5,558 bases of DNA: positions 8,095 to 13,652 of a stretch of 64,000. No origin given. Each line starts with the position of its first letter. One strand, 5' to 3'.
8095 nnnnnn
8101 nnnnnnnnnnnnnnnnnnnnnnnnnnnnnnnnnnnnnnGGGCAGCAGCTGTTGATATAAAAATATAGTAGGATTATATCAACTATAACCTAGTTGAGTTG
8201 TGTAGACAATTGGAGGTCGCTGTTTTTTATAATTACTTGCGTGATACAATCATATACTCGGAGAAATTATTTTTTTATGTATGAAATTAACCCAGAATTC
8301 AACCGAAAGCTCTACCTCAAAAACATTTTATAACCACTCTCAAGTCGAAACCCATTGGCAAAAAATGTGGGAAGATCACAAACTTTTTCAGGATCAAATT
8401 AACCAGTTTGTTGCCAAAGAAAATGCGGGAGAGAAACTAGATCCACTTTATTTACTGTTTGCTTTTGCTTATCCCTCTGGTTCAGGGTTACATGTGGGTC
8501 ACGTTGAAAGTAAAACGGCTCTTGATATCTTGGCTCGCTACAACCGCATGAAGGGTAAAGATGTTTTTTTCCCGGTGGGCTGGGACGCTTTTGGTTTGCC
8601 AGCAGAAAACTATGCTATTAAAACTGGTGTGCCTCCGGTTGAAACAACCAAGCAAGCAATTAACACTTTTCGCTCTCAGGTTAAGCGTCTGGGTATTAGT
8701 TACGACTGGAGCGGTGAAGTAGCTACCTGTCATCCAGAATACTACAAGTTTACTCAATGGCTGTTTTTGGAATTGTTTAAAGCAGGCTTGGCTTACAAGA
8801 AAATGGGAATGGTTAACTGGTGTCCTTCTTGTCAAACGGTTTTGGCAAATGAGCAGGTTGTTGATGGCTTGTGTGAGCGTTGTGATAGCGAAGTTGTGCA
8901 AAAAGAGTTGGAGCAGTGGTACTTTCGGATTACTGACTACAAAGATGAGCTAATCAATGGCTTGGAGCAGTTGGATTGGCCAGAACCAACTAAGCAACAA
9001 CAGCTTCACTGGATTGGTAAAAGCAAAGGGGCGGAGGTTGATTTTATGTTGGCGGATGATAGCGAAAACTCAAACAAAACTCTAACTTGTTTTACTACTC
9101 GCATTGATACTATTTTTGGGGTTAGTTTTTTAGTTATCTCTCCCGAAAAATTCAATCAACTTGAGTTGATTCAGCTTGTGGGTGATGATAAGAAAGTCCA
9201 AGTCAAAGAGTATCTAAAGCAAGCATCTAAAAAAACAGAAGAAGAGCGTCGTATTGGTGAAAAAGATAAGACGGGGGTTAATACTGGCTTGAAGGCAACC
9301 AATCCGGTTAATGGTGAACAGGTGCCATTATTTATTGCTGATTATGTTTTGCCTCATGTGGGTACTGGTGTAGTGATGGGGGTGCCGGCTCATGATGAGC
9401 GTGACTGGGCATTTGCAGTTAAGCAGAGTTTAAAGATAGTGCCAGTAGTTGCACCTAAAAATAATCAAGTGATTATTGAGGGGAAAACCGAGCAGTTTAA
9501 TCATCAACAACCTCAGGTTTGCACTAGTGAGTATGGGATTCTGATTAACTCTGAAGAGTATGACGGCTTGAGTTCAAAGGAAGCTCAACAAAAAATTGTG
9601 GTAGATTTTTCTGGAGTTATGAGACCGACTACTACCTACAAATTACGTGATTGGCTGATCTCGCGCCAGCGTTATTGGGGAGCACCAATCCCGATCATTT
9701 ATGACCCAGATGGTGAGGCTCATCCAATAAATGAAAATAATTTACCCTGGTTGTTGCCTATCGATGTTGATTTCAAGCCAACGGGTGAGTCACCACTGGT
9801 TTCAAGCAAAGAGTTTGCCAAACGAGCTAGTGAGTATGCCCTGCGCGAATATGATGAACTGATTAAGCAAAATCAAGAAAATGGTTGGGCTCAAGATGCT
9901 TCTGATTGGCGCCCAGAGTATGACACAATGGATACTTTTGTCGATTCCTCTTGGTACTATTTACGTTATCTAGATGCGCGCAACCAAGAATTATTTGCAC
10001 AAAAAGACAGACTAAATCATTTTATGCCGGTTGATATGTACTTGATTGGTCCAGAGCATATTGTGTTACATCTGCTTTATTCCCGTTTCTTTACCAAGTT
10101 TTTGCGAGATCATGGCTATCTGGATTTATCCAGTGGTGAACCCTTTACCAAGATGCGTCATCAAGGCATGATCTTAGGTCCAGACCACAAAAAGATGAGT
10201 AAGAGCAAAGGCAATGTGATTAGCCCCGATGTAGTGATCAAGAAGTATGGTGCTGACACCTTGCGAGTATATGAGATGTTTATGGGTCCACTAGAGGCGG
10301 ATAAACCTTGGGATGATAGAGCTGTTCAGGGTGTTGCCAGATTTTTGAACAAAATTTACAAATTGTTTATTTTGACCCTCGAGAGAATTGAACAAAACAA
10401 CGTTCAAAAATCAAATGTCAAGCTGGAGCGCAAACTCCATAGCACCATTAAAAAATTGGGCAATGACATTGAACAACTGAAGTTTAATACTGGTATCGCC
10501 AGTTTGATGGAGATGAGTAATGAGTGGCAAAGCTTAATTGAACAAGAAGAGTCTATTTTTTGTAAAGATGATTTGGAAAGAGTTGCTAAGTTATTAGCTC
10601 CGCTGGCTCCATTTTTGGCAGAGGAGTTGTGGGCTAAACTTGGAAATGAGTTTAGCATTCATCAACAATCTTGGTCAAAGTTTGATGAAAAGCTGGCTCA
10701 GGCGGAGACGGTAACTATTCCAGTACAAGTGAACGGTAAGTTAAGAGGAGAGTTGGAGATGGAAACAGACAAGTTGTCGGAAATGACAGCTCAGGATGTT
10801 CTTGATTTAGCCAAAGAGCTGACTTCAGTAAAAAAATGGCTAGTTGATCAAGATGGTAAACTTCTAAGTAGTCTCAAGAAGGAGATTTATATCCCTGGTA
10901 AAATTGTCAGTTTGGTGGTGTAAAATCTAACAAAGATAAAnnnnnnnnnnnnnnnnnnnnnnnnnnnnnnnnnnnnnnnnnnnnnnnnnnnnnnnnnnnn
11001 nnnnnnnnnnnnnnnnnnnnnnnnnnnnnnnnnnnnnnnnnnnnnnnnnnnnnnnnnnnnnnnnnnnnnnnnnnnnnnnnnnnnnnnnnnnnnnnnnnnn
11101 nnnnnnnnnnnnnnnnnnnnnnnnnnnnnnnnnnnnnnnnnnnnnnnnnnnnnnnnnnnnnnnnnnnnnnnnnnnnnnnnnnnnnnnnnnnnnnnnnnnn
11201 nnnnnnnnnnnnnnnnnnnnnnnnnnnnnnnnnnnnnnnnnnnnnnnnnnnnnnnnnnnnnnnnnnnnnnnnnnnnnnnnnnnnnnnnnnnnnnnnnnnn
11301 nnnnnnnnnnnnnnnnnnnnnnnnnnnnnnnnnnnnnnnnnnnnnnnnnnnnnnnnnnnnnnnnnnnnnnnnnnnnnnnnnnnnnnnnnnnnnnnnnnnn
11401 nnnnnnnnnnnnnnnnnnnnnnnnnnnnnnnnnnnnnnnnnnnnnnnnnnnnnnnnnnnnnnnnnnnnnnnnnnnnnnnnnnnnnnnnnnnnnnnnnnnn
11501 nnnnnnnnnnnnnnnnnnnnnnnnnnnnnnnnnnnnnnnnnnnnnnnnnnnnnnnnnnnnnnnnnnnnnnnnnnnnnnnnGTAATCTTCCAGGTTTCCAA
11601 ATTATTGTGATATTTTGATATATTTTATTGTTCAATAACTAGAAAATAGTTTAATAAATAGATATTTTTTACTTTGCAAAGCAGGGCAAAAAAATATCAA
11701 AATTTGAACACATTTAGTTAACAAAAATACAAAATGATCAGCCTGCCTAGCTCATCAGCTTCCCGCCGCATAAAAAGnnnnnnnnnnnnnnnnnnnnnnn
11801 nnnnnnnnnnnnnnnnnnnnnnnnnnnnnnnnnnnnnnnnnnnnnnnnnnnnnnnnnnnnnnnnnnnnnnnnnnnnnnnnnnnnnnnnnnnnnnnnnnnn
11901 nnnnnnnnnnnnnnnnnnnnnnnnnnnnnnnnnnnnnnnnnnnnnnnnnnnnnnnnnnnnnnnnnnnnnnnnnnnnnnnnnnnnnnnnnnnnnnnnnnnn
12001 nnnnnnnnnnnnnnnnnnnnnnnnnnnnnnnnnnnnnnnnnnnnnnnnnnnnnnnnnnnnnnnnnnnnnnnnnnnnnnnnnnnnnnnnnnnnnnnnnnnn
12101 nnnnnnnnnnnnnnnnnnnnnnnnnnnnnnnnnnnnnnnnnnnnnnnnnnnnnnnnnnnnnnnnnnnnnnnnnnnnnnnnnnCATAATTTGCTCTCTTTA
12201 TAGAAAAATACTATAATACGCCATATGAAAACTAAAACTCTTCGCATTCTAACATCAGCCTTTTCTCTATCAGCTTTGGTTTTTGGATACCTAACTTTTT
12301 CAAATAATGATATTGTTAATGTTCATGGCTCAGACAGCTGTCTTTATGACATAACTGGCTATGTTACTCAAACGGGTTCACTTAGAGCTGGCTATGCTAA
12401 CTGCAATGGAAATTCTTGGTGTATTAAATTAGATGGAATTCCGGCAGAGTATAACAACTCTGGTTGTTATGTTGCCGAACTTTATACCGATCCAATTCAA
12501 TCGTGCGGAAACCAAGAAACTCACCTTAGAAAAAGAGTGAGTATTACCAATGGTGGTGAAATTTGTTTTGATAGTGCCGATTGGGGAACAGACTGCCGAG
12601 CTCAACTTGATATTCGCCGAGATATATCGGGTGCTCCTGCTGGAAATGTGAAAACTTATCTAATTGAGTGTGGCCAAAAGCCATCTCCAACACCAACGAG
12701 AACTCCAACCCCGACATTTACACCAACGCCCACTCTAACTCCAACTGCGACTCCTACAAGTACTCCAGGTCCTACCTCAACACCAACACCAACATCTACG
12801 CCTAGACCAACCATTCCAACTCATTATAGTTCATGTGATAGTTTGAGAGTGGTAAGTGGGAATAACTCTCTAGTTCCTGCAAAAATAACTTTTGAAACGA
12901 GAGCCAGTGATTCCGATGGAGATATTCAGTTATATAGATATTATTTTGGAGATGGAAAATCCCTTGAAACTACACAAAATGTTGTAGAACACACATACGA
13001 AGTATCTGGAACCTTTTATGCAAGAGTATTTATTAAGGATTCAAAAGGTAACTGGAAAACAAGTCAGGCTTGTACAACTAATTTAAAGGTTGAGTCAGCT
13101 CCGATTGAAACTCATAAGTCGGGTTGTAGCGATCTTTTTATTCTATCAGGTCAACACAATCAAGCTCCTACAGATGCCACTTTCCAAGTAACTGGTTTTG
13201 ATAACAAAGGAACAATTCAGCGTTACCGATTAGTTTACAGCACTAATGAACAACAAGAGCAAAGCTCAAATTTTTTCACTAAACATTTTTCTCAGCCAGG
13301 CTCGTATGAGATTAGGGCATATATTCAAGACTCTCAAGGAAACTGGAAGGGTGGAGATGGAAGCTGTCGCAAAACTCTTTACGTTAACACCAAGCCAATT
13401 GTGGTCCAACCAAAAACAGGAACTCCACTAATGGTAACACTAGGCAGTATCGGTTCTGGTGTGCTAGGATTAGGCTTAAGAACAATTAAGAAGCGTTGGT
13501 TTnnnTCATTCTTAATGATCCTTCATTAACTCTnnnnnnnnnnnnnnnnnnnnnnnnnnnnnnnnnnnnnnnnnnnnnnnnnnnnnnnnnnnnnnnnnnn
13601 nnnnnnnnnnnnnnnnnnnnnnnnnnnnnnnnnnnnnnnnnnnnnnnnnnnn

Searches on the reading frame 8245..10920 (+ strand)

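Call 55: search_protein_families(library=pfam, proteins=[window:8245-10920:+], max_evalue=0.0001)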
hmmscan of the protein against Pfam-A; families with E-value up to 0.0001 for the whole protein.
window:8245-10920:+ (892 aa): 4 families
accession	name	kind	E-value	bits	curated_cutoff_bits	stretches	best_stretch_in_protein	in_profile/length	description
PF13603.12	tRNA-synt_1_2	-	6.6e-55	185.9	25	1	255-452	2-181/185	Leucyl-tRNA synthetase, editing domain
PF00133.28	tRNA-synt_1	-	8.7e-52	176.7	22.7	2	38-257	2-225/414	tRNA synthetases class I (I, L, M and V)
PF09334.17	tRNA-synt_1g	-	1.6e-31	109.9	20.1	1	73-217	6-146/391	tRNA synthetases class I (M)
PF08264.19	Anticodon_1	-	2.5e-19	70.1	25.1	1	727-843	4-142/148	Anticodon-binding domain of tRNA ligase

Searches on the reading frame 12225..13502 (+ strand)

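Call 55: search_protein_families(library=pfam, proteins=[window:12225-13502:+], max_evalue=0.0001)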
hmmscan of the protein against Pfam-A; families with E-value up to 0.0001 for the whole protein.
window:12225-13502:+ (426 aa): 3 families
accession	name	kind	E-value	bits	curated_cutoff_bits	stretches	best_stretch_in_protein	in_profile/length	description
PF18911.6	PKD_4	-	3.9e-13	49.7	27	1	219-282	18-80/85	PKD domain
PF00801.26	PKD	-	7e-13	48.8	23.5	1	219-277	15-72/80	PKD domain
PF07495.19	Y_Y_Y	-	3.1e-05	24.2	26.6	0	229-289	2-64/65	Y_Y_Y domain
